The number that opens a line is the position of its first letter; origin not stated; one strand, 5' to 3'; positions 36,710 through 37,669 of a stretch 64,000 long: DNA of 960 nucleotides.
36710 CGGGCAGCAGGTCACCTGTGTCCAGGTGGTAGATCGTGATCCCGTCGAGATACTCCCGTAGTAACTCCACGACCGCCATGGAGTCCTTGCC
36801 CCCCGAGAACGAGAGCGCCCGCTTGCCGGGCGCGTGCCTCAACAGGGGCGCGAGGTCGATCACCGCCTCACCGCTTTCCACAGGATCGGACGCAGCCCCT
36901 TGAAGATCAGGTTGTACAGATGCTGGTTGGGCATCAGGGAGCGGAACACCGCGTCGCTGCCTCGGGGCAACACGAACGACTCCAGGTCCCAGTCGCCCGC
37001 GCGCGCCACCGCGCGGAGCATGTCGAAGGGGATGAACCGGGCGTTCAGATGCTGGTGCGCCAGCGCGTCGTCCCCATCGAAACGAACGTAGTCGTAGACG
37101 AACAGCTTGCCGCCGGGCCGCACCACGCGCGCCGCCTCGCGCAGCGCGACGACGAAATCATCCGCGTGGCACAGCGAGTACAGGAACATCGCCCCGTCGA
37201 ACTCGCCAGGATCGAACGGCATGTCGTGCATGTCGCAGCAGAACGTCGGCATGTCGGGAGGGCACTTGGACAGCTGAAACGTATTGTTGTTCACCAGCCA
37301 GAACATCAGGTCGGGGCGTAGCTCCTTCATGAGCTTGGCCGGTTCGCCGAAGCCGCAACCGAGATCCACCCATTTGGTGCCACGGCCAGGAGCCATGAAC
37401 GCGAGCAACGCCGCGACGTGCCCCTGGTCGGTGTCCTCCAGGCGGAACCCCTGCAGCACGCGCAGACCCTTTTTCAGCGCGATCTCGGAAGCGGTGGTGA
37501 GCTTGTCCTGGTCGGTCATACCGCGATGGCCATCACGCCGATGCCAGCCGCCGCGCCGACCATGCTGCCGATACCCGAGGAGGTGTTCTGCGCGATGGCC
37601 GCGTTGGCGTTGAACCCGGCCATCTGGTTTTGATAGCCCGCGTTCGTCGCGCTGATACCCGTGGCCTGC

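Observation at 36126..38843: GNAT acetyltransferase, SAM methyltransferase and PAPS-reductase-like PP-loop enzyme translationally coupled into the ejection-protein operon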

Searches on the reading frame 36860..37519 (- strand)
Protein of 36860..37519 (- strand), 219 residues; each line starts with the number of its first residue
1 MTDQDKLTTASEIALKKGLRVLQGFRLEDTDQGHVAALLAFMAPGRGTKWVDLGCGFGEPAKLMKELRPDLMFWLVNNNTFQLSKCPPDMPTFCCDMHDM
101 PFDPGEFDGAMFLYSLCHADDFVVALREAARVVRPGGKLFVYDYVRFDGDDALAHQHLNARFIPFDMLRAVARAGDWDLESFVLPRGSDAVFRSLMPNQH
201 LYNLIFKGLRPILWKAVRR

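Call 3: search_protein_families(library=pfam, proteins=[window:36860-37519:-], max_evalue=1)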
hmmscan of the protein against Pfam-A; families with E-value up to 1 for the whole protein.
window:36860-37519:- (219 aa): 9 families
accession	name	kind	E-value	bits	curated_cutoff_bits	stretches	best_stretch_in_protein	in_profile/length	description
PF08241.18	Methyltransf_11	-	1.4e-13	51.7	21.2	1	51-141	1-95/95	Methyltransferase domain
PF13649.12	Methyltransf_25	-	3.8e-09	37.5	27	1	51-137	2-97/97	Methyltransferase domain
PF13489.12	Methyltransf_23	-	1.1e-07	32.1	27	1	34-152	8-127/164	Methyltransferase domain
PF13847.12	Methyltransf_31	-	4.4e-06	26.9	27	1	47-145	4-113/145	Methyltransferase domain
PF05148.21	Methyltransf_8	-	5.8e-06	26.8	27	1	52-143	78-158/219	Hypothetical methyltransferase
PF01209.24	Ubie_methyltran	-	5e-05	23.2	20.1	1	92-146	102-156/233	ubiE/COQ5 methyltransferase family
PF08242.18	Methyltransf_12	-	0.00044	21.3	30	1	51-139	1-98/98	Methyltransferase domain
PF05175.20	MTS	-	0.014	15.4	23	1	31-81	17-66/170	Methyltransferase small domain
PF20922.3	Anamorsin_N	-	0.29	11.3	27.1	1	125-148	71-94/163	Anamorsin, N-terminal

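Call 4: search_protein_families(library=phrogs, proteins=[window:36860-37519:-], max_evalue=0.01)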
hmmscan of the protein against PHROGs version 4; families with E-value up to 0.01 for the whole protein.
window:36860-37519:- (219 aa): 2 families
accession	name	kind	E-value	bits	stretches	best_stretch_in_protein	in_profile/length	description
phrog_424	-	moron, auxiliary metabolic gene and host takeover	5.8e-10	39.7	1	13-100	6-93/460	phosphoadenosine phosphosulfate reductase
phrog_4752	-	other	0.0013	19.1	1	35-148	41-165/241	tRNA methyltransferase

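Call 6: search_protein_families(library=ncbifam, proteins=[window:36860-37519:-], max_evalue=0.1)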
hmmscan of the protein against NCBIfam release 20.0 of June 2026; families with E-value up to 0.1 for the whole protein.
window:36860-37519:- (219 aa): 22 families
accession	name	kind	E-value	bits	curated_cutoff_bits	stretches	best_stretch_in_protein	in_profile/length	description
NF045667.1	MTase_DVU1556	equivalog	2.8e-11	43.3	155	1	37-152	13-130/213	DVU_1556 family methyltransferase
NF001241.0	PRK00216.1-2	equivalog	4.4e-07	29.8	327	1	89-146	95-152/231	demethylmenaquinone methyltransferase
TIGR01934.1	MenG_MenH_UbiE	subfamily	2.9e-06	26.8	158.35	1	43-146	36-146/223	ubiquinone/menaquinone biosynthesis methyltransferase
NF045825.1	FAmtase_mtf2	equivalog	7.2e-06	25.4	400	1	46-150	58-166/248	fatty-acid O-methyltransferase Mtf2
NF007610.0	PRK10258.1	equivalog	4.2e-05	23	342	1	32-139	27-136/251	malonyl-ACP O-methyltransferase BioC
NF001240.0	PRK00216.1-1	equivalog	0.00013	21.1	378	1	91-146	118-173/251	bifunctional demethylmenaquinone methyltransferase/2-methoxy-6-polyprenyl-1,4-benzoquinol methylase UbiE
NF045823.1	PthPhpthDimycoMt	equivalog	0.00014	21.1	300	1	47-148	67-172/256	phthiotriol/phenolphthiotriol dimycocerosates methyltransferase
NF001243.0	PRK00216.1-4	equivalog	0.00017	21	235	1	96-141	106-151/237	demethylmenaquinone methyltransferase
NF004452.0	PRK05785.1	equivalog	0.00028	20.4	207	1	45-134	50-138/228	hypothetical protein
TIGR02072.1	BioC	equivalog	0.00063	19.6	184.95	1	47-141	35-132/244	malonyl-ACP O-methyltransferase BioC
NF041675.1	sarc_dimgly_tmase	equivalog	0.00067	19.7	550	1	97-148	125-176/278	sarcosine/dimethylglycine N-methyltransferase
NF001244.0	PRK00216.1-5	equivalog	0.00092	18.6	216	1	43-146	45-158/236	bifunctional demethylmenaquinone methyltransferase/2-methoxy-6-polyprenyl-1,4-benzoquinol methylase UbiE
TIGR02752.1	MenG_heptapren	equivalog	0.0014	18.2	419.85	1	98-141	106-149/231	demethylmenaquinone methyltransferase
NF040539.1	AST_met_ArsM_2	exception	0.0066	16.3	240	1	91-148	113-170/262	putative arsinothricin biosynthesis methyltransferase ArsM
NF001242.0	PRK00216.1-3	equivalog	0.0081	15.6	351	1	95-146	129-180/258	bifunctional demethylmenaquinone methyltransferase/2-methoxy-6-polyprenyl-1,4-benzoquinol methylase UbiE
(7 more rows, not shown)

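Call 16: search_protein_families(library=padloc, proteins=[window:36860-37519:-], max_evalue=0.01)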
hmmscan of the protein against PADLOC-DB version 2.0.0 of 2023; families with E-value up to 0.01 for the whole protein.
window:36860-37519:- (219 aa): 1 family
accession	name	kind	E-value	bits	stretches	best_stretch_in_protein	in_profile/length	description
PDLC04134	mad2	-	4.3e-05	20.5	1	92-152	343-405/492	mads_2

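Call 30: find_homologous_proteins(query=window:36860-37519:-, max_evalue=0.001)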
Query window:36860-37519:- (219 aa): 119 proteins with E <= 0.001 among 1292 candidates.
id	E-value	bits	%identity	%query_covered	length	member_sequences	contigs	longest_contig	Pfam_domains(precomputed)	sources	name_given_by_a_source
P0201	4.2e-148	509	100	100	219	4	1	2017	PF13489.13,PF13649.13,PF08241.19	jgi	jgi:ubiquinone/menaquinone biosynthesis C-methylase UbiE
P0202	1.4e-146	504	99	100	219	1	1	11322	PF13489.13,PF13649.13,PF08241.19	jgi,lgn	jgi:SAM-dependent methyltransferase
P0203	3.4e-126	438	84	100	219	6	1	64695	PF13847.13,PF13489.13,PF13649.13,PF05148.22,PF08241.19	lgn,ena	-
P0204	3.6e-122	424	82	100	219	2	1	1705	PF13847.13,PF13489.13,PF13649.13,PF05148.22,PF01209.25,PF08241.19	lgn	-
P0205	2.0e-105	370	72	100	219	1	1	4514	PF13847.13,PF13489.13,PF13649.13,PF05148.22,PF01209.25,PF08241.19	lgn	-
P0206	5.5e-91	322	65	100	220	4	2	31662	PF13649.13,PF05148.22,PF01209.25,PF08241.19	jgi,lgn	jgi:ubiquinone/menaquinone biosynthesis C-methylase UbiE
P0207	5.3e-88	313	62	100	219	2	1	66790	PF13847.13,PF13489.13,PF13649.13,PF01209.25,PF08241.19,PF08242.19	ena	-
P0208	2.1e-87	311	61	100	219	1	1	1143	PF13847.13,PF13489.13,PF13649.13,PF05148.22,PF01209.25,PF08241.19,PF08242.19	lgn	-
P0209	2.3e-82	294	61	100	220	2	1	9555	PF13489.13,PF13649.13,PF08241.19,PF08242.19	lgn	-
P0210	4.7e-77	277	56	100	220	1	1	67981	PF13489.13,PF13649.13,PF05148.22,PF08241.19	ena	-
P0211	2.4e-75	271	57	100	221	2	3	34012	PF13489.13,PF13649.13,PF01209.25,PF08241.19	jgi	jgi:ubiquinone/menaquinone biosynthesis C-methylase UbiE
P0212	3.6e-74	267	57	100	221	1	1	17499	PF13489.13,PF13649.13,PF05148.22,PF01209.25,PF08241.19,PF08242.19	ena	-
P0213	1.0e-73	266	53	100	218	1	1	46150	PF13847.13,PF13489.13,PF13649.13,PF05148.22,PF01209.25,PF08241.19,PF08242.19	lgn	-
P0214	9.7e-72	259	55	98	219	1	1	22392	PF13847.13,PF13489.13,PF13649.13,PF08241.19,PF08242.19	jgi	jgi:ubiquinone/menaquinone biosynthesis C-methylase UbiE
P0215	1.0e-71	259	55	100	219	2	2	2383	PF13489.13,PF13649.13,PF05148.22,PF08241.19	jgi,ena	jgi:ubiquinone/menaquinone biosynthesis C-methylase UbiE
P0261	1.4e-47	180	48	97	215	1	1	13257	PF13489.13,PF13649.13,PF08241.19,PF08242.19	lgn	-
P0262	3.4e-47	179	44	98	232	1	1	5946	PF13649.13,PF05148.22,PF08241.19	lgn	-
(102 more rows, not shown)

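Call 32: search_dna_similar(query=window:36860-37519:-, collection=phages, mode=protein, max_rows=30, max_evalue=0.001)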
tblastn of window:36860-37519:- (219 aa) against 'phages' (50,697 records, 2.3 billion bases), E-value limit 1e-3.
No match.

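Call 50: search_solved_structures(query=window:36860-37519:-, max_evalue=0.001)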
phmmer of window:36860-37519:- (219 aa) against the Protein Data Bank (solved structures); distinct sequences matched with E-value up to 0.001: 7.
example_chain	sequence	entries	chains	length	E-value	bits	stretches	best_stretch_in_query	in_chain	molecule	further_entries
3bus_A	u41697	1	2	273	4e-10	43.1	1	37-147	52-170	Methyltransferase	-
6uv6_A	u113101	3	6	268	4.6e-08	36.3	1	38-147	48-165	D-glucose O-methyltransferase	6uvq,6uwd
8zc8_A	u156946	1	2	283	6.2e-08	35.9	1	42-145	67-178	MitM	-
21zq_A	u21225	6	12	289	6.5e-08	35.8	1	42-145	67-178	MitM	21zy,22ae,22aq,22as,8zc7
5gm1_A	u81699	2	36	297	7.6e-06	29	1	38-145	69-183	O-methylransferase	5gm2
4pne_A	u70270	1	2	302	3.6e-05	26.9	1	47-148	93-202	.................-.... protein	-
6f5z_A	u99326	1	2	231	0.00024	24.1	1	37-169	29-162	24-sterol C-methyltransferase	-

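Call 77: find_encoding_contigs(protein=P0261, flank=5000, max_places=1)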
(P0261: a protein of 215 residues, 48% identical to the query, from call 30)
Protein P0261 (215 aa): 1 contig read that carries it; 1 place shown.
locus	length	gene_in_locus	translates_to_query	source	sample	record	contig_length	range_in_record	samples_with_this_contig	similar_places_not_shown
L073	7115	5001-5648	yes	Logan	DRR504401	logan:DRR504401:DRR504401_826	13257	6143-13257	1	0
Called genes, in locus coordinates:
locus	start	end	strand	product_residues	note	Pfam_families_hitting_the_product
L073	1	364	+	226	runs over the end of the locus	-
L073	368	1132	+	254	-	-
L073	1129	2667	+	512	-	-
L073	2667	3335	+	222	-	-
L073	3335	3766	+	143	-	-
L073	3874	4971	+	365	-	-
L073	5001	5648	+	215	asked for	PF13489:Methyltransf_23 (weak), PF08241:Methyltransf_11, PF08242:Methyltransf_12 (faint), PF13649:Methyltransf_25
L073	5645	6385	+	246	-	PF01507:PAPS_reduct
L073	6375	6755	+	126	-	-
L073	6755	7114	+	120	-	?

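Call 78: find_encoding_contigs(protein=P0262, flank=5000, max_places=1)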
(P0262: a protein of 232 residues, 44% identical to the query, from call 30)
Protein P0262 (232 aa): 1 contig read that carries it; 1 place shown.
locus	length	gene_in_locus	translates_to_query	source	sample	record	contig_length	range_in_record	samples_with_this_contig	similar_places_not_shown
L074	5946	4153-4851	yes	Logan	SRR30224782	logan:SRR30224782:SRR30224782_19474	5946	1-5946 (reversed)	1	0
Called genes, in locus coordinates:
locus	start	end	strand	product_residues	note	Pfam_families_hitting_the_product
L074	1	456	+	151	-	?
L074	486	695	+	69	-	-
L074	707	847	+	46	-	-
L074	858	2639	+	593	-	-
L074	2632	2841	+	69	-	-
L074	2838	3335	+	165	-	-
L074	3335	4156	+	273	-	-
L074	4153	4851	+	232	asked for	PF08241:Methyltransf_11, PF13649:Methyltransf_25, PF05148:Methyltransf_8 (faint)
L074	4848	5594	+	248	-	PF01507:PAPS_reduct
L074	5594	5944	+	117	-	?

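Call 86: search_protein_representatives(alignment_id=A3)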
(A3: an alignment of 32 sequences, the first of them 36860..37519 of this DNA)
Query: 32 sequences, 219 profile positions. Proteins with E-value up to 0.001 (for the whole library): 23738; up to 1e-10: 599; up to 1e-30: 193. The best 150 are listed.
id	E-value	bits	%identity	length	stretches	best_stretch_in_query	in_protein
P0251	7.0e-89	313.5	-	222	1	1-217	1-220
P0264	6.3e-83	294.0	-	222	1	2-219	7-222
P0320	1.1e-78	280.1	-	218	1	2-219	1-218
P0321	5.2e-78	278.0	-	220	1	2-219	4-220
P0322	1.3e-75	270.1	-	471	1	5-219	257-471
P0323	3.4e-75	268.7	-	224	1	6-218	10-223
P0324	9.1e-75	267.4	-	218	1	1-217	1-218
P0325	1.4e-72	260.2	-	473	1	3-217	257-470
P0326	5.2e-72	258.3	-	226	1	5-219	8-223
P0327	1.5e-70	253.5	-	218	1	1-218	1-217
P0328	1.4e-68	247.1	-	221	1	18-218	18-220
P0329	1.8e-66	240.2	-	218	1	1-218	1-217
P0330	6.0e-66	238.5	-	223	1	4-218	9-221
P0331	2.2e-65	236.7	-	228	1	3-218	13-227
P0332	8.3e-64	231.5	-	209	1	1-194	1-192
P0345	1.6e-50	188.1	-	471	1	2-215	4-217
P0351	1.8e-48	181.4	-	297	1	7-217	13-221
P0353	1.9e-47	178.0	-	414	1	5-206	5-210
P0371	1.1e-43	165.7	-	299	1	5-212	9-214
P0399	1.0e-39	152.8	-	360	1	4-215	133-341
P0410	6.1e-39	150.2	-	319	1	7-148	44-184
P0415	1.7e-38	148.8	-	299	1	7-217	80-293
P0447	1.9e-36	142.1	-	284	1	10-215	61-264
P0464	1.2e-34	136.1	-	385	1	9-214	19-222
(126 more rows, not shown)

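Call 88: find_encoding_contigs(protein=P0345, flank=8000, max_places=2)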
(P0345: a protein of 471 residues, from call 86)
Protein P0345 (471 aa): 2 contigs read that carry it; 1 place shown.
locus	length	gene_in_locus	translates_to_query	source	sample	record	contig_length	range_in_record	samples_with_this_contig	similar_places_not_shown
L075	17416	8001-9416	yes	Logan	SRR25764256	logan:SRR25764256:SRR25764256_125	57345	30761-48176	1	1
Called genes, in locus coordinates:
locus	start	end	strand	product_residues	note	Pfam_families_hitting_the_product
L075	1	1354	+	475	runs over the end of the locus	-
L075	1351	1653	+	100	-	PF23148:Gp77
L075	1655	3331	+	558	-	-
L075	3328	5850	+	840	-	PF09327:Phage_Tail_Tip (weak)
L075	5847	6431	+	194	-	PF14301:DUF4376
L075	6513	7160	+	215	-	-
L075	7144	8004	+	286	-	-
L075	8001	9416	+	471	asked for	PF01209:Ubie_methyltran (weak), PF05148:Methyltransf_8 (faint), PF13489:Methyltransf_23, PF08241:Methyltransf_11, PF08242:Methyltransf_12 (weak), PF13649:Methyltransf_25, PF13847:Methyltransf_31, PF01507:PAPS_reduct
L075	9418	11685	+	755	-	PF01464:SLT (weak)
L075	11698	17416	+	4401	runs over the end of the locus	PF13872:AAA_34, PF13871:Helicase_C_4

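Call 94: search_protein_families(library=pfam, proteins=[P0353, P0399, P0464, P0410, P0351, P0371, P0415, P0447], max_evalue=0.001)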
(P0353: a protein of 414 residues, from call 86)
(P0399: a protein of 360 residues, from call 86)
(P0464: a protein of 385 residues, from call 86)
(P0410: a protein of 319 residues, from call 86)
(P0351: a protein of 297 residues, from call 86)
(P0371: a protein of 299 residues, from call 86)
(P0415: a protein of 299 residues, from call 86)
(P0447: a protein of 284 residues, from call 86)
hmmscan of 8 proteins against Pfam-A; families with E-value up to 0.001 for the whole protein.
P0353 (414 aa): 8 families
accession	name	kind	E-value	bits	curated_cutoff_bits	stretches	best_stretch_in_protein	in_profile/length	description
PF08241.18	Methyltransf_11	-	5.3e-16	59.5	21.2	1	51-141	1-95/95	Methyltransferase domain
PF13649.12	Methyltransf_25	-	6.7e-12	46.4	27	1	50-137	1-97/97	Methyltransferase domain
PF13489.12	Methyltransf_23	-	8.1e-12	45.6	27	1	35-148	10-123/164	Methyltransferase domain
PF08242.18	Methyltransf_12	-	8.8e-11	42.8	30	1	51-139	1-98/98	Methyltransferase domain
PF05148.21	Methyltransf_8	-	2.4e-08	34.6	27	1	45-146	71-161/219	Hypothetical methyltransferase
PF13847.12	Methyltransf_31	-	2.5e-07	30.9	27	1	47-154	4-114/145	Methyltransferase domain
PF01209.24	Ubie_methyltran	-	4.3e-07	30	20.1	1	38-147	39-157/233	ubiE/COQ5 methyltransferase family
PF05175.20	MTS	-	0.00025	21.2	23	0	37-96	22-81/170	Methyltransferase small domain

P0399 (360 aa): 7 families
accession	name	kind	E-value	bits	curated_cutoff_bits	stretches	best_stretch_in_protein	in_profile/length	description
PF08241.18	Methyltransf_11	-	3.4e-14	53.7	21.2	1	180-269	1-95/95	Methyltransferase domain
PF13649.12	Methyltransf_25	-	2.2e-12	47.9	27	1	179-265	1-97/97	Methyltransferase domain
PF08242.18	Methyltransf_12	-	4.6e-07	30.9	30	1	180-267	1-98/98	Methyltransferase domain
PF13847.12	Methyltransf_31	-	3.4e-06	27.2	27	1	178-273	6-113/145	Methyltransferase domain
PF13489.12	Methyltransf_23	-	5.9e-06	26.5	27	1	161-286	6-134/164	Methyltransferase domain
PF05175.20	MTS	-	1.3e-05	25.3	23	1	166-219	22-75/170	Methyltransferase small domain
PF05148.21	Methyltransf_8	-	1.5e-05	25.4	27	1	179-272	76-159/219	Hypothetical methyltransferase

P0464 (385 aa): 5 families
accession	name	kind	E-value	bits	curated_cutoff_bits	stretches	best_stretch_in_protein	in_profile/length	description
PF08241.18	Methyltransf_11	-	3e-10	41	21.2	1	62-150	2-95/95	Methyltransferase domain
PF05148.21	Methyltransf_8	-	3e-10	40.8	27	1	58-151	74-157/219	Hypothetical methyltransferase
PF13649.12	Methyltransf_25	-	2.4e-07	31.8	27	1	60-146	1-97/97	Methyltransferase domain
PF13489.12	Methyltransf_23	-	8.1e-07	29.4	27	1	48-170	12-136/164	Methyltransferase domain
PF13847.12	Methyltransf_31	-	2.1e-05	24.7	27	1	56-154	3-113/145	Methyltransferase domain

P0410 (319 aa): 7 families
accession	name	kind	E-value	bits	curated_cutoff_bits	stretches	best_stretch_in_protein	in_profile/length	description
PF08241.18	Methyltransf_11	-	1.1e-13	52.1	21.2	1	88-177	1-95/95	Methyltransferase domain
PF13649.12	Methyltransf_25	-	1.1e-11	45.7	27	1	87-173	1-97/97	Methyltransferase domain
PF13847.12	Methyltransf_31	-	1.1e-07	32.1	27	1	84-181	4-113/145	Methyltransferase domain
PF13489.12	Methyltransf_23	-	2.6e-07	31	27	1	73-183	14-122/164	Methyltransferase domain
PF08242.18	Methyltransf_12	-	1.3e-06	29.5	30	1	88-175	1-98/98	Methyltransferase domain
PF05175.20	MTS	-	1.7e-06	28.2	23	1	75-177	23-138/170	Methyltransferase small domain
PF05148.21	Methyltransf_8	-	8.3e-06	26.3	27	1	84-181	73-160/219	Hypothetical methyltransferase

P0351 (297 aa): 8 families
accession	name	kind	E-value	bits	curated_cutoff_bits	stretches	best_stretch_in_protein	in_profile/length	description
PF08241.18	Methyltransf_11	-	8.8e-17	62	21.2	1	57-147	1-94/95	Methyltransferase domain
PF13649.12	Methyltransf_25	-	1.7e-14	54.7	27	1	56-144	1-97/97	Methyltransferase domain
PF13847.12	Methyltransf_31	-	4e-12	46.5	27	1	52-152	3-113/145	Methyltransferase domain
PF08242.18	Methyltransf_12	-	8.9e-11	42.8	30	1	57-146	1-98/98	Methyltransferase domain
PF13489.12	Methyltransf_23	-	2.6e-10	40.7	27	1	39-163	11-131/164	Methyltransferase domain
PF01209.24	Ubie_methyltran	-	1.8e-09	37.7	20.1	1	43-153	38-156/233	ubiE/COQ5 methyltransferase family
PF05148.21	Methyltransf_8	-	4.2e-08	33.8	27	1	52-166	72-174/219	Hypothetical methyltransferase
PF05175.20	MTS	-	4.3e-05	23.7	23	1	42-148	20-138/170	Methyltransferase small domain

P0371 (299 aa): 8 families
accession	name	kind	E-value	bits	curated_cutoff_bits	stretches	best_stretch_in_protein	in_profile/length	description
PF08241.18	Methyltransf_11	-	2.9e-15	57.1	21.2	1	55-144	1-95/95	Methyltransferase domain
PF13649.12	Methyltransf_25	-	2.1e-12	48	27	1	54-140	1-97/97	Methyltransferase domain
PF13847.12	Methyltransf_31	-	2.3e-10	40.8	27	1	51-148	4-113/145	Methyltransferase domain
PF01209.24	Ubie_methyltran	-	7.3e-10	39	20.1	1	52-151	49-158/233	ubiE/COQ5 methyltransferase family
PF13489.12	Methyltransf_23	-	7.6e-09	35.9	27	1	42-158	13-130/164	Methyltransferase domain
PF08242.18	Methyltransf_12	-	5.6e-08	33.8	30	1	55-142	1-98/98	Methyltransferase domain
PF05148.21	Methyltransf_8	-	2.7e-05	24.6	27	1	51-148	73-160/219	Hypothetical methyltransferase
PF01507.26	PAPS_reduct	-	0.0001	22.8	22.5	0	240-288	2-50/175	Phosphoadenosine phosphosulfate reductase domain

P0415 (299 aa): 9 families
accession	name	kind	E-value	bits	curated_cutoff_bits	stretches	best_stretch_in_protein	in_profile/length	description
PF08241.18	Methyltransf_11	-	5.7e-12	46.5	21.2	1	125-213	2-95/95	Methyltransferase domain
PF13649.12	Methyltransf_25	-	1.1e-10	42.5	27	1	123-209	1-97/97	Methyltransferase domain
PF05148.21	Methyltransf_8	-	1e-08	35.8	27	1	111-219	63-162/219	Hypothetical methyltransferase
PF13847.12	Methyltransf_31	-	1.2e-07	31.9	27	1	122-233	6-128/145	Methyltransferase domain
PF13489.12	Methyltransf_23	-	2.5e-07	31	27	1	117-215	20-118/164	Methyltransferase domain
PF08242.18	Methyltransf_12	-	8.9e-07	30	30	1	125-211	2-98/98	Methyltransferase domain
PF20922.3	Anamorsin_N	-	6.4e-05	23.2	27.1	1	175-221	47-95/163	Anamorsin, N-terminal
PF05175.20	MTS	-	6.6e-05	23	23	1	109-159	21-71/170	Methyltransferase small domain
PF01209.24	Ubie_methyltran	-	0.00026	20.8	20.1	0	113-215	41-153/233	ubiE/COQ5 methyltransferase family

P0447 (284 aa): 8 families
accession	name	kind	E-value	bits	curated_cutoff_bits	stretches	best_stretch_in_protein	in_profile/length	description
PF08241.18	Methyltransf_11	-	1e-11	45.7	21.2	1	102-191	1-95/95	Methyltransferase domain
PF13649.12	Methyltransf_25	-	3.1e-11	44.2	27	1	101-187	1-97/97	Methyltransferase domain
PF13847.12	Methyltransf_31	-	1.2e-07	32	27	1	98-197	4-115/145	Methyltransferase domain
PF13489.12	Methyltransf_23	-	1.4e-07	31.9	27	1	88-209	11-134/164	Methyltransferase domain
PF08242.18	Methyltransf_12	-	1.9e-06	28.9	30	1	102-189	1-98/98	Methyltransferase domain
PF05148.21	Methyltransf_8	-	2e-06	28.3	27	1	98-197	73-162/219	Hypothetical methyltransferase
PF05175.20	MTS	-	1.6e-05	25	23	1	88-142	22-76/170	Methyltransferase small domain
PF02353.26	CMAS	-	0.00048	20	27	1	83-144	48-108/273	Mycolic acid cyclopropane synthetase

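Call 104: search_protein_families(library=pfam, proteins=[L073:3874-4971:+], max_evalue=0.1)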
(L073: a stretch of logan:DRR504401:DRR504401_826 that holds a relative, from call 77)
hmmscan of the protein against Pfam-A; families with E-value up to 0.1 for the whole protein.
L073:3874-4971:+ (365 aa): 0 families
